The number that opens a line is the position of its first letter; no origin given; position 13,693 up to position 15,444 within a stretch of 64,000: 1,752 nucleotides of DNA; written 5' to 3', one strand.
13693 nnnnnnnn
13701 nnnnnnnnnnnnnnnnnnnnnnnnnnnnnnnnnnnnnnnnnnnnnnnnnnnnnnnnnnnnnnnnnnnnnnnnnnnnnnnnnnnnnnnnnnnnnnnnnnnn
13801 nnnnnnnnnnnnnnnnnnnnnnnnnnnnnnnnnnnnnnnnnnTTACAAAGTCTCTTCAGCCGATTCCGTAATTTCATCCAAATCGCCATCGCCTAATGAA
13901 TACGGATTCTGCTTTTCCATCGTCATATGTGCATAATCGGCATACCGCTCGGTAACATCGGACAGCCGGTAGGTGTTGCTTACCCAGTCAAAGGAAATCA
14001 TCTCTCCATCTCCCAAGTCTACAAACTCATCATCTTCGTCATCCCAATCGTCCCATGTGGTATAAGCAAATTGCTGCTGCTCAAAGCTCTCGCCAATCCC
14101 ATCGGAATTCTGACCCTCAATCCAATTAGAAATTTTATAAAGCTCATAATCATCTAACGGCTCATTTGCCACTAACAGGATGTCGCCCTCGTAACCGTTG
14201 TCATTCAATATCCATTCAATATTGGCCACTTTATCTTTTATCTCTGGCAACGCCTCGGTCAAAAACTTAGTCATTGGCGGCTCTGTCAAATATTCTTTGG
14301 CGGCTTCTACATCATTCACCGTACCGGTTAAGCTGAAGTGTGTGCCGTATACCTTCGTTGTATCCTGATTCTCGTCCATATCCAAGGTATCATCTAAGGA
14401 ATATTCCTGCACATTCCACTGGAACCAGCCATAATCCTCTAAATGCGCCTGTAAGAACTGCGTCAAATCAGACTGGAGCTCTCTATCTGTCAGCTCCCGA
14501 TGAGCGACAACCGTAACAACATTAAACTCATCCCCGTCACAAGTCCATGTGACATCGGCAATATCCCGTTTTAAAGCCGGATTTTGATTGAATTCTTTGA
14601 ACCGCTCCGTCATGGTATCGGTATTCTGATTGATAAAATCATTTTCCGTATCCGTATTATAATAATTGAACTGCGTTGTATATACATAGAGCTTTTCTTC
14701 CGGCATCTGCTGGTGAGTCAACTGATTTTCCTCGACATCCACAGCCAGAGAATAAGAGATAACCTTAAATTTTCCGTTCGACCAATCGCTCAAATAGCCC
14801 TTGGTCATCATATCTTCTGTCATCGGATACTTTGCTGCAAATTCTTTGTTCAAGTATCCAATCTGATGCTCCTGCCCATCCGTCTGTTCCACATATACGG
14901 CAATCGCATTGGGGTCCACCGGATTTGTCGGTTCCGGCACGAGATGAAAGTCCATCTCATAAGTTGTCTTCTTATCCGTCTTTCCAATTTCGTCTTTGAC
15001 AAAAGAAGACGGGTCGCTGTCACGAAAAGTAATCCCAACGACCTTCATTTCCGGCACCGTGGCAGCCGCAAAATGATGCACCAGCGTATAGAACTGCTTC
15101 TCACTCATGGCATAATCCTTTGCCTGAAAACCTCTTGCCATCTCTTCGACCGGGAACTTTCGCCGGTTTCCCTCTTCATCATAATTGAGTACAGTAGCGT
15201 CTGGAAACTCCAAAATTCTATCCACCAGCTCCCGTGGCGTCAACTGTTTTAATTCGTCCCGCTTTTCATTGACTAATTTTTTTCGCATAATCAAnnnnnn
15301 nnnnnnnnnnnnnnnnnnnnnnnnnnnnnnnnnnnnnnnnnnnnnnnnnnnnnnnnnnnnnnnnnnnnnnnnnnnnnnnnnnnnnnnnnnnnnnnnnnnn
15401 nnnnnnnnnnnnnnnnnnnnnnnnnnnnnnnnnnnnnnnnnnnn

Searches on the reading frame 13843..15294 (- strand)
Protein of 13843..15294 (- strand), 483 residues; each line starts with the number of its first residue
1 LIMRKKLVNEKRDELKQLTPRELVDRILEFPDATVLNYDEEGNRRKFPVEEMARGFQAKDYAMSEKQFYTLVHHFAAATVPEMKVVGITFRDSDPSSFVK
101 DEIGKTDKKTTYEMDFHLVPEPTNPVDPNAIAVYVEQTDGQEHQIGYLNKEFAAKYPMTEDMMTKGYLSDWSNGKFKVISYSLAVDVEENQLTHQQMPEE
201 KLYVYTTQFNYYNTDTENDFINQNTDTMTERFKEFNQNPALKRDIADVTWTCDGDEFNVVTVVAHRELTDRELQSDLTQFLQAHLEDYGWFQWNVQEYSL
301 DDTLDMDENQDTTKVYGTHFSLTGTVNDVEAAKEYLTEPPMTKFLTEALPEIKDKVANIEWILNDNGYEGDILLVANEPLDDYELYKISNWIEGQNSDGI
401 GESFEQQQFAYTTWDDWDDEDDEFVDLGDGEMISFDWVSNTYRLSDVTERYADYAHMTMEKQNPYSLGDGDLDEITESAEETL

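Call 7: search_protein_families(library=pfam, proteins=[window:13843-15294:-], max_evalue=0.01)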
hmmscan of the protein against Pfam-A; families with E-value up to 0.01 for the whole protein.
window:13843-15294:- (483 aa): 1 family
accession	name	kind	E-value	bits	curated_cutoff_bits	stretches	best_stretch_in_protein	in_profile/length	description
PF08797.16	HIRAN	-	2.4e-07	30.9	24.7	1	107-154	17-60/96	HIRAN domain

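Call 9: search_protein_families(library=phrogs, proteins=[window:13843-15294:-], max_evalue=0.001)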
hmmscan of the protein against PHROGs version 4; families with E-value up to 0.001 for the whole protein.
window:13843-15294:- (483 aa): 2 families
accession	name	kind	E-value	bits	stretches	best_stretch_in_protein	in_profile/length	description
phrog_27141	-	unknown function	3.8e-06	28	1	83-153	8-69/139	-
phrog_23559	-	unknown function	1.4e-05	26.4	1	111-156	24-75/110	-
